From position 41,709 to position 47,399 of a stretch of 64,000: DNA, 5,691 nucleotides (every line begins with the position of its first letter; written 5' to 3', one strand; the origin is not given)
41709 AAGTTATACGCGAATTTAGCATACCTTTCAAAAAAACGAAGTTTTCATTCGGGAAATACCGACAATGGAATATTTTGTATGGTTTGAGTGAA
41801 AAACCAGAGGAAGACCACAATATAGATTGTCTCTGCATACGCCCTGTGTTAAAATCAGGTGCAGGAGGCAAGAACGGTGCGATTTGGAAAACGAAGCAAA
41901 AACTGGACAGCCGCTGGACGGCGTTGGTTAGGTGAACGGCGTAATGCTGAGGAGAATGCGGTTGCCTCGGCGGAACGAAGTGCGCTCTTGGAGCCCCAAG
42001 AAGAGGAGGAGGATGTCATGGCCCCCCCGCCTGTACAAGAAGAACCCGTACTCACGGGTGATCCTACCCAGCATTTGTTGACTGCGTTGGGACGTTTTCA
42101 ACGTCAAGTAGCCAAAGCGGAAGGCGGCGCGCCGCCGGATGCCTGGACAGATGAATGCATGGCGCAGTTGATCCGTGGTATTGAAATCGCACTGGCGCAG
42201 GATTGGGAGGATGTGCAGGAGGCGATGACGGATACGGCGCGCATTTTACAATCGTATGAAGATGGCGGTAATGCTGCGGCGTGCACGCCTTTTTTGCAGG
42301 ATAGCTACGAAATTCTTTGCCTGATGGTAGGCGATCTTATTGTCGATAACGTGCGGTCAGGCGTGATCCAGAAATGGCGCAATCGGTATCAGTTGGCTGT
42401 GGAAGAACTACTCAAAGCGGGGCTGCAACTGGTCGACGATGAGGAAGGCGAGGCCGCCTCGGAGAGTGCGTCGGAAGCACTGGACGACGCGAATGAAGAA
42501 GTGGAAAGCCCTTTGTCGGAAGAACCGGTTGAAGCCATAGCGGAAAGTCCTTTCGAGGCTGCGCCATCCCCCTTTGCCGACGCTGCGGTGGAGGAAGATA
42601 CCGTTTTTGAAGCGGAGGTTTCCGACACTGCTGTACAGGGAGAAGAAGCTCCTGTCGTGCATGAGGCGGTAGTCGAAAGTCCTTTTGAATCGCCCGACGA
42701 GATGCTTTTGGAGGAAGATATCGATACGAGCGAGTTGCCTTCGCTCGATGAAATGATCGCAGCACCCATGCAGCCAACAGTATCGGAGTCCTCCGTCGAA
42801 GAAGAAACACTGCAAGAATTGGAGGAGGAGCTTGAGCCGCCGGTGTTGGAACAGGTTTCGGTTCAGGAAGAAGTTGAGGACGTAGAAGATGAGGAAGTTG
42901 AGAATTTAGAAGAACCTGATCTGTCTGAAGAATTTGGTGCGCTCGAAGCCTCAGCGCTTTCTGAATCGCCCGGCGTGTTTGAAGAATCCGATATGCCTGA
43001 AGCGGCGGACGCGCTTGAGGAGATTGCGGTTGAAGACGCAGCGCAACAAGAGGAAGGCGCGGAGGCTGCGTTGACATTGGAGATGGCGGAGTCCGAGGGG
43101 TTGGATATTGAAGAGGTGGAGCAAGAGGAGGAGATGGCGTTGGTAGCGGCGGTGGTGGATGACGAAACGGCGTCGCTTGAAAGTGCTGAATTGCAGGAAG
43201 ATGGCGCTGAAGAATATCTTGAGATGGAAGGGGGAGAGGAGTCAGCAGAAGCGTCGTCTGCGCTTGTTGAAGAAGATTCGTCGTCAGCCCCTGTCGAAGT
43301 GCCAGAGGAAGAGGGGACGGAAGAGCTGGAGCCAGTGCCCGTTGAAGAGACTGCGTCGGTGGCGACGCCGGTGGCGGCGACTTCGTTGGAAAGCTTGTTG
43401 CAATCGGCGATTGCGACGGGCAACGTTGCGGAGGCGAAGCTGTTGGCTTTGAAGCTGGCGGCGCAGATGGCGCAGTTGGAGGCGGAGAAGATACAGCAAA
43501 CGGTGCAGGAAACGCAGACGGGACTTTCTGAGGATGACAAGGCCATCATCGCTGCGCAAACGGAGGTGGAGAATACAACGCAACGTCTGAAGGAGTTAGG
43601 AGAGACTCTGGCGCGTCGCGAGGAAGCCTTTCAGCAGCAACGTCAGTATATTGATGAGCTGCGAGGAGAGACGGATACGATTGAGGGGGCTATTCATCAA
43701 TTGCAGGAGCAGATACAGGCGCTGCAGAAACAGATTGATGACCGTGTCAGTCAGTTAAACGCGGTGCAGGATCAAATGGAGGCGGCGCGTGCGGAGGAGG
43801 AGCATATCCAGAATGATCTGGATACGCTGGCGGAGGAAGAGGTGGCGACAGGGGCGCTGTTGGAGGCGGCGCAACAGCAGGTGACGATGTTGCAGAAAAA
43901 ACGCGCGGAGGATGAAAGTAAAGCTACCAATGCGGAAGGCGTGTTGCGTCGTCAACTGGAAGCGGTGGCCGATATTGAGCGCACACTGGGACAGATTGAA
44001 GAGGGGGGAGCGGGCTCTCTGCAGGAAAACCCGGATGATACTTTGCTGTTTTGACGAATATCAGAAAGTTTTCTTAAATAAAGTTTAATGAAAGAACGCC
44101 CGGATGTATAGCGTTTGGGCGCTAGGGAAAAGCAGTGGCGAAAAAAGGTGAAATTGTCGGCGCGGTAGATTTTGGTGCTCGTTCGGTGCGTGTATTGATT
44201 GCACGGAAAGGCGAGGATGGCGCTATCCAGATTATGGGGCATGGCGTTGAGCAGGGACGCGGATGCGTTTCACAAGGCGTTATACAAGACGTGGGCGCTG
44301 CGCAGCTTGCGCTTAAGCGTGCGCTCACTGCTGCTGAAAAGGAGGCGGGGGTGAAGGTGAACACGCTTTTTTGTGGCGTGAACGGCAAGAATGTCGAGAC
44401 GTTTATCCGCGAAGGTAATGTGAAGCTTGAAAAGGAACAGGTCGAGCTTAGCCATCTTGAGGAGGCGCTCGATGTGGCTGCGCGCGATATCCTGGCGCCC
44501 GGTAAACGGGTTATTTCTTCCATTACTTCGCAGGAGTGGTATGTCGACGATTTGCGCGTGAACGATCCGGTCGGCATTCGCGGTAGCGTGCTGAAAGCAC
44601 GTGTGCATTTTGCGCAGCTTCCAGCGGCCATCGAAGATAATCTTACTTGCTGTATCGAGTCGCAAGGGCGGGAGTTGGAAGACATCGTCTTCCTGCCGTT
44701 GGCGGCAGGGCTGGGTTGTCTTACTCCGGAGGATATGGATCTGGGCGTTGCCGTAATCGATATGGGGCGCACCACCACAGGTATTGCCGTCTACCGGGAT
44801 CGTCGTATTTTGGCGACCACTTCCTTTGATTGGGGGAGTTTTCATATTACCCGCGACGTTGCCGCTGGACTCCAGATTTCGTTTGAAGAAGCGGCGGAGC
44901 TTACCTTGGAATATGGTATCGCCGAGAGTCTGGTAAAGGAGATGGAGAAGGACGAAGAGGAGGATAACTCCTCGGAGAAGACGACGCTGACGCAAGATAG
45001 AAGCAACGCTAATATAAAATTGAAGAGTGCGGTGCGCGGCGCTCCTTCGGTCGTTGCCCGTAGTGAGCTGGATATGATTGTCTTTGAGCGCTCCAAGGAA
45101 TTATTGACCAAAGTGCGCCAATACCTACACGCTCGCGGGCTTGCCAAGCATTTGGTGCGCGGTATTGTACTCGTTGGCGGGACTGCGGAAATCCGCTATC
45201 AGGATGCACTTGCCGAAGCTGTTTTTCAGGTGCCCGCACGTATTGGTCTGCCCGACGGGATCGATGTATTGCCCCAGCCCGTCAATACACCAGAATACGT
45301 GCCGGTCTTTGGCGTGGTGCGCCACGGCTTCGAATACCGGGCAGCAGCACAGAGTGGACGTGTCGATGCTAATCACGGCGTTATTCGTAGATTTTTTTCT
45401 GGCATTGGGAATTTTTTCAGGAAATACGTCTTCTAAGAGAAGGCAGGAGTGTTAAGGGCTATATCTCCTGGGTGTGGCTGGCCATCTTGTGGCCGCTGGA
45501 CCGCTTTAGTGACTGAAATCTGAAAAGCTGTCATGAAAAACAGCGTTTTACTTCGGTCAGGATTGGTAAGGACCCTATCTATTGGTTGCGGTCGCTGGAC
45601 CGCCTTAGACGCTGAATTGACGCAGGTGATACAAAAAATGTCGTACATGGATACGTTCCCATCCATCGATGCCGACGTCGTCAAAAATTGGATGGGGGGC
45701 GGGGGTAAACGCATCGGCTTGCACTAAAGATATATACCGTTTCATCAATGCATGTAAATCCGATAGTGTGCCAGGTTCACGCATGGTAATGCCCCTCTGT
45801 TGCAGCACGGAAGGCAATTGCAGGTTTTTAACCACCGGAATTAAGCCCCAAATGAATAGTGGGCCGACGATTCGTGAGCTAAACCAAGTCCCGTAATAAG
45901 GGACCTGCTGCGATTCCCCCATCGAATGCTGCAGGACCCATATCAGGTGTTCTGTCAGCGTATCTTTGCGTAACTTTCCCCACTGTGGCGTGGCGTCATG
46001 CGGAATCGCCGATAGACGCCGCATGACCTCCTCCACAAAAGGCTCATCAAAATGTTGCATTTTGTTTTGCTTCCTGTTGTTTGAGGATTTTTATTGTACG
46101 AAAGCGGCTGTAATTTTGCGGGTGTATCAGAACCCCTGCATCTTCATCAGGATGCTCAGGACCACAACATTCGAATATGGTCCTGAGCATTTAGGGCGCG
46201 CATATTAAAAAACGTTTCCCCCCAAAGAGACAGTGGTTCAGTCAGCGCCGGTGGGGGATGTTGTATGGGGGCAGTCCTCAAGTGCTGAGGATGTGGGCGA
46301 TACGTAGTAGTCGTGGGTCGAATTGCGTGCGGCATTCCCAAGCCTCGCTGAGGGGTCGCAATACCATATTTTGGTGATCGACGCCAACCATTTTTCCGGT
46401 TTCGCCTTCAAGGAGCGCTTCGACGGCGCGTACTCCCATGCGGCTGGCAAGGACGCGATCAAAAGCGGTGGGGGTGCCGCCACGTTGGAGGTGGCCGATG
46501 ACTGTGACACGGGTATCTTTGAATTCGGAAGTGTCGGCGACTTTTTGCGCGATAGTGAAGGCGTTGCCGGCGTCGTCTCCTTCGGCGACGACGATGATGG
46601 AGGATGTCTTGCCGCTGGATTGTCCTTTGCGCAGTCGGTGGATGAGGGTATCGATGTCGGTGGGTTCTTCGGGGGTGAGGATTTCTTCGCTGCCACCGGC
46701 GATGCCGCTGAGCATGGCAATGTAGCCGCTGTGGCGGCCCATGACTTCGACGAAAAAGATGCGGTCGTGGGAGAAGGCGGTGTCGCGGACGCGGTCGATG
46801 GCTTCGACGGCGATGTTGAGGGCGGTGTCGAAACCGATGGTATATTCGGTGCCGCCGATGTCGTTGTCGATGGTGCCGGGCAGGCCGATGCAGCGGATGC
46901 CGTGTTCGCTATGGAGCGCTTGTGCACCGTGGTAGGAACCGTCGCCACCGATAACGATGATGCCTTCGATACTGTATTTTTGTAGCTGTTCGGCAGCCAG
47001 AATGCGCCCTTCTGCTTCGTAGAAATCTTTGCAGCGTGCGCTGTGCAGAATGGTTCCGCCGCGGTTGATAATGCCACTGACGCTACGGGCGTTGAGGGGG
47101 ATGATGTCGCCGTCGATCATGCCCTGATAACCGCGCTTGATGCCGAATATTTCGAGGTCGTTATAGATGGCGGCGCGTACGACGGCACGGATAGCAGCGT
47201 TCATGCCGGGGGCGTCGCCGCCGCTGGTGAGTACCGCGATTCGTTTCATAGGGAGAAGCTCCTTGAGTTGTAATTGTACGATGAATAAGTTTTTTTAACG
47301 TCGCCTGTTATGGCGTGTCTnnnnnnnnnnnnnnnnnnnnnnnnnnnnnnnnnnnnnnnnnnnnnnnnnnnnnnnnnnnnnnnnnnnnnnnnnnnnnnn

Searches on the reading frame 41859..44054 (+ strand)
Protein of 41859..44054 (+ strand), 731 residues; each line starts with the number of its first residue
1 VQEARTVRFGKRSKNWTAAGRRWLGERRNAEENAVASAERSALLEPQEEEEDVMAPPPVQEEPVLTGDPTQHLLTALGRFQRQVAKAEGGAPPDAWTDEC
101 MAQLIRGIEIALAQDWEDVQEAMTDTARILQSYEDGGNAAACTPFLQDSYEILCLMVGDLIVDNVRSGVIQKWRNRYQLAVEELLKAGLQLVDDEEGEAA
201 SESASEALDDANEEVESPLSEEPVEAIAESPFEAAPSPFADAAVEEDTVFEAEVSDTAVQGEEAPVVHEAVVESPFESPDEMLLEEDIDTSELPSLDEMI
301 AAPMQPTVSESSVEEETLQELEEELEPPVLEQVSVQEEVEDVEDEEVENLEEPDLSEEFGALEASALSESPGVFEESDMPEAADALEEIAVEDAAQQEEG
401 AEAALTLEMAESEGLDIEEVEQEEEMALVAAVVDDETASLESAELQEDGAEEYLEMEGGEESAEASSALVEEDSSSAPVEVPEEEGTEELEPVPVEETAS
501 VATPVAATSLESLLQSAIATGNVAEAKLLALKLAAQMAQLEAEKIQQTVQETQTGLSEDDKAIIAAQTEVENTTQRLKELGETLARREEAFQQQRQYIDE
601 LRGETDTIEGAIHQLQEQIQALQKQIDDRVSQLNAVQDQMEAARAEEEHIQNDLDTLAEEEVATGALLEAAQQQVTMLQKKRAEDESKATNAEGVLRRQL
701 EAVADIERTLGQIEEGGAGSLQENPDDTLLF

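Call 24: search_protein_families(library=pfam, proteins=[window:41859-44054:+], max_evalue=1)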
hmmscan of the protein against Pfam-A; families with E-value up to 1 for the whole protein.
window:41859-44054:+ (731 aa): 6 families
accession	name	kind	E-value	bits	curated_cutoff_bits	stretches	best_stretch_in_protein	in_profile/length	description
PF25762.1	HAUS1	-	0.002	18.4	40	1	611-698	108-195/236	HAUS augmin-like complex subunit 1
PF00170.26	bZIP_1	-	0.053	14.1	27.6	1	593-627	23-57/64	bZIP transcription factor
PF08708.16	PriCT_1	-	0.18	11.9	21.1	1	202-230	32-60/67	Primase C terminal 1 (PriCT-1)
PF09167.16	DUF1942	-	0.22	12.1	22.4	0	245-270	37-62/123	Domain of unknown function (DUF1942)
PF13166.12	AAA_13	-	0.26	10.4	36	1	542-726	303-482/713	AAA domain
PF10186.14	ATG14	-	0.88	9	33.2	0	527-673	20-168/347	Vacuolar sorting 38 and autophagy-related subunit 14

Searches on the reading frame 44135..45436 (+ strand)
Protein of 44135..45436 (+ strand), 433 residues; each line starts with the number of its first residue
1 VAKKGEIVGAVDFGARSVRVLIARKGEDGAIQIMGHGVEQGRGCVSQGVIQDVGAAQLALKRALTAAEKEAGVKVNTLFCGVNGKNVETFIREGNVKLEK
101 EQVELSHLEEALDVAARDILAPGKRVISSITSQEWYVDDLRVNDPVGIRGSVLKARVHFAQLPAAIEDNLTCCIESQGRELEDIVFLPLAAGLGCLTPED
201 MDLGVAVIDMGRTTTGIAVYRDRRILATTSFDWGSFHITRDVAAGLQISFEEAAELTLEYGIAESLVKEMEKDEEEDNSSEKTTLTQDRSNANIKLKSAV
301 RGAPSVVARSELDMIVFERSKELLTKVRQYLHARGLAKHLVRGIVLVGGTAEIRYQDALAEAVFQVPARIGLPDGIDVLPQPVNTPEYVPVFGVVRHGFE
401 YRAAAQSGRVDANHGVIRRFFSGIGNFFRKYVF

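Call 92: search_protein_families(library=pfam, proteins=[window:44135-45436:+], max_evalue=0.001)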
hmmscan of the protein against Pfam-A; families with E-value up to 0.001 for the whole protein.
window:44135-45436:+ (433 aa): 4 families
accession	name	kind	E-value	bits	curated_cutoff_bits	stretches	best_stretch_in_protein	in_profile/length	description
PF14450.12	FtsA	-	1.5e-23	83.9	31.8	1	206-393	1-127/127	Cell division protein FtsA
PF02491.25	SHS2_FTSA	-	3.1e-08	34.3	25.4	1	84-159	1-77/79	SHS2 domain inserted in FTSA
PF06723.19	MreB_Mbl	-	8.3e-05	22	27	0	186-370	128-303/327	MreB/Mbl protein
PF11104.14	PilM_2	-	0.00011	21.7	27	0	197-256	174-233/340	Type IV pilus assembly protein PilM;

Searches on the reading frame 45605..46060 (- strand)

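Call 92: search_protein_families(library=pfam, proteins=[window:45605-46060:-], max_evalue=0.001)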
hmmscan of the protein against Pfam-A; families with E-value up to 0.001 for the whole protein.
window:45605-46060:- (151 aa): 1 family
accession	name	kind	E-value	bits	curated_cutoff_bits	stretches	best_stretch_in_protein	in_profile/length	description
PF07606.16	DUF1569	-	8.9e-05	23.1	21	1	56-149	53-149/152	Protein of unknown function (DUF1569)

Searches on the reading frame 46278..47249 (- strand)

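Call 92: search_protein_families(library=pfam, proteins=[window:46278-47249:-], max_evalue=0.001)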
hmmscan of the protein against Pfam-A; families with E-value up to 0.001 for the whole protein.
window:46278-47249:- (323 aa): 1 family
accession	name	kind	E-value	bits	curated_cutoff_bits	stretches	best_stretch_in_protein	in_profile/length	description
PF00365.25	PFK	-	1.1e-113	379.7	30.9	1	3-279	1-277/277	Phosphofructokinase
